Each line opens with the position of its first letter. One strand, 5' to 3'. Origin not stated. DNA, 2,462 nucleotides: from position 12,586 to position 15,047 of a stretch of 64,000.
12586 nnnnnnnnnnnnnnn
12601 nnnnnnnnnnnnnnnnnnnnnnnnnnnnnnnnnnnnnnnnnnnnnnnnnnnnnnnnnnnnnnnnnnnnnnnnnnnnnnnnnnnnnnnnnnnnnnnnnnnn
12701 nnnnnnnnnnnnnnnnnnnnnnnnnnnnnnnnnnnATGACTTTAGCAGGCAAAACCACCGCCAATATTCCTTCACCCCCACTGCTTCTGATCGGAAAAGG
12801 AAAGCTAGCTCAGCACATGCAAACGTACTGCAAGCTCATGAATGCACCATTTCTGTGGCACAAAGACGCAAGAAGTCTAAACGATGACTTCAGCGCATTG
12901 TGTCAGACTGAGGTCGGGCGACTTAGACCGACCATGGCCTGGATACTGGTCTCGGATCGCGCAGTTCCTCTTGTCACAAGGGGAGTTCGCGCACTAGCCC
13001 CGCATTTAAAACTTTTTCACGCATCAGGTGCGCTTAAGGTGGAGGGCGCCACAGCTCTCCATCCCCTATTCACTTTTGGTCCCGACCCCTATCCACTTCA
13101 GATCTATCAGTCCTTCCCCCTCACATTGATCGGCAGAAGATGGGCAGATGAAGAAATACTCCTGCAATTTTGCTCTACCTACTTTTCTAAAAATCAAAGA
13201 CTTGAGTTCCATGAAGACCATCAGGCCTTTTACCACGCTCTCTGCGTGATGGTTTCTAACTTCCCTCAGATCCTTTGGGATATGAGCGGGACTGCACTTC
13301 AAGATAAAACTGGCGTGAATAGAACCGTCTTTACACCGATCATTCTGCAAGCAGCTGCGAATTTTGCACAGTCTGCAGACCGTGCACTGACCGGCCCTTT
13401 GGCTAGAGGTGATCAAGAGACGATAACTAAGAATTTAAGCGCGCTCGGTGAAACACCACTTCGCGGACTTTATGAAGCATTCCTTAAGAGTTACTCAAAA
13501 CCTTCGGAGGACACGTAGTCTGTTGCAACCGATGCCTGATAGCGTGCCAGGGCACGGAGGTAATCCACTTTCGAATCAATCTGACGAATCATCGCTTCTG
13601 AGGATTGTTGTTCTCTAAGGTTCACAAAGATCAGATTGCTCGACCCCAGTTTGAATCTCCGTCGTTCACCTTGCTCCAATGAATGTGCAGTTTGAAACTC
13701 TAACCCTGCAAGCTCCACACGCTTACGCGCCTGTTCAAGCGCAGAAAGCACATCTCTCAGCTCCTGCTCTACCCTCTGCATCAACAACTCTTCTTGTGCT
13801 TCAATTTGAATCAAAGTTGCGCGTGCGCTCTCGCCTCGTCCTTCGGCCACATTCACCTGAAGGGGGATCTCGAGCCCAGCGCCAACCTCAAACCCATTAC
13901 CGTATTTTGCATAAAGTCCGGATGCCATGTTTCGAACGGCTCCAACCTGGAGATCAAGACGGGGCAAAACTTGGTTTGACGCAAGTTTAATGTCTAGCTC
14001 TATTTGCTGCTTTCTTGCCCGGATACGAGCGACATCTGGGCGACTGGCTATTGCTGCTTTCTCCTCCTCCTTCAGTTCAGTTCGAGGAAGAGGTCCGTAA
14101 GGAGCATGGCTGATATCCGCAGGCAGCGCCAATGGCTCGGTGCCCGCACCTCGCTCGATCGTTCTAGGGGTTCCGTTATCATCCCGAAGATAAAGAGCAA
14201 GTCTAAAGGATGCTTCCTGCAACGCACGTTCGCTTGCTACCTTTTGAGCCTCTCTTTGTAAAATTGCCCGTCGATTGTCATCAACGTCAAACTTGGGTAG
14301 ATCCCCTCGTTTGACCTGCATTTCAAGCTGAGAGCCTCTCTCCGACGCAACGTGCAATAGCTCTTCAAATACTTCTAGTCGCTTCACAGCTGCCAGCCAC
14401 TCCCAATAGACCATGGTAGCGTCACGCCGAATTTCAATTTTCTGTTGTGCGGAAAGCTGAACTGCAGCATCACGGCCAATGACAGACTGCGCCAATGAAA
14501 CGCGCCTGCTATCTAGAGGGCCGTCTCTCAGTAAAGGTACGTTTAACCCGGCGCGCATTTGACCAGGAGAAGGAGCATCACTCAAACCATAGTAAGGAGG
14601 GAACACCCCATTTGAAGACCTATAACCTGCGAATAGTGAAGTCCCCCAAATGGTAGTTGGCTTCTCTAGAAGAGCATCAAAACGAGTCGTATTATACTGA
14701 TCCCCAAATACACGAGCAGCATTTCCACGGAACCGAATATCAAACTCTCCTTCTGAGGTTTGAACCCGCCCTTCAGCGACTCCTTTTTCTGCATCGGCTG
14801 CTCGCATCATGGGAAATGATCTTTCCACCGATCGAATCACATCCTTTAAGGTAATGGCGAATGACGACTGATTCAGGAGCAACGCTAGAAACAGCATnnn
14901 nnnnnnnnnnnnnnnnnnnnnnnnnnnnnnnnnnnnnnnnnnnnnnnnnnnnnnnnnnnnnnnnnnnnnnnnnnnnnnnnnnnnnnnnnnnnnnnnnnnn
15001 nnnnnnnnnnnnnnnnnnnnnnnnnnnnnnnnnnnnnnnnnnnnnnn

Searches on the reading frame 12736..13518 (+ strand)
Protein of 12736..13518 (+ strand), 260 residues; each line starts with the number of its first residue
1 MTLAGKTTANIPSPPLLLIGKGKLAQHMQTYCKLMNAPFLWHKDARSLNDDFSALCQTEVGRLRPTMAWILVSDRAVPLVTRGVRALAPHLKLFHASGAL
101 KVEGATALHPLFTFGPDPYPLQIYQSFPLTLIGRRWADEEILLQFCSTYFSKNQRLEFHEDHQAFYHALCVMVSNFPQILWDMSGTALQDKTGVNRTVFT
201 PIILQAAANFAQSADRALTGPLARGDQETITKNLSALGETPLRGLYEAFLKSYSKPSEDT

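Call 91: search_protein_families(library=pfam, proteins=[window:12736-13518:+], max_evalue=0.0001)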
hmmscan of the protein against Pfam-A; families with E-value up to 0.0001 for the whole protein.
window:12736-13518:+ (260 aa): 1 family
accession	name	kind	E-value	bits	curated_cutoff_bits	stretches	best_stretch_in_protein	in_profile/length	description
PF10728.14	DUF2520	-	2.1e-16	60.2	25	1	153-249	24-121/125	Domain of unknown function (DUF2520)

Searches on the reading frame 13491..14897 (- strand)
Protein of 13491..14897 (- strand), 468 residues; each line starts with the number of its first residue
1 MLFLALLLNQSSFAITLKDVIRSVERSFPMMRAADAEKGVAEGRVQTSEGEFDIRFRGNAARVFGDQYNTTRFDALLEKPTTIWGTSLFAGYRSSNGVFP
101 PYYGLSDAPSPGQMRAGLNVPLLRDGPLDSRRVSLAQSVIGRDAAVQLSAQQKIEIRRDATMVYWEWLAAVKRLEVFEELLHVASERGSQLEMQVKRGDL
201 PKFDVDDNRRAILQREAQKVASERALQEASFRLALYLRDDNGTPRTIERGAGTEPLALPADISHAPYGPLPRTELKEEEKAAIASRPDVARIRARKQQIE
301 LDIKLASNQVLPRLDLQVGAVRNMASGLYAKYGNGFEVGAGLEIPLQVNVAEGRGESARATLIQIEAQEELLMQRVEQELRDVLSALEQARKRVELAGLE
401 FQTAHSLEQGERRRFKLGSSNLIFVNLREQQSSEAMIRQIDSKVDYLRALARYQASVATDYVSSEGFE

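Call 83: search_protein_families(library=pfam, proteins=[window:13491-14897:-], max_evalue=0.00001)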
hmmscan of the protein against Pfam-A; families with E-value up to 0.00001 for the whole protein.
window:13491-14897:- (468 aa): 1 family
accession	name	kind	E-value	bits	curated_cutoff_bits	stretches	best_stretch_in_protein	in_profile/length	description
PF02321.23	OEP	-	1.2e-31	110.4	22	2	276-455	2-184/187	Outer membrane efflux protein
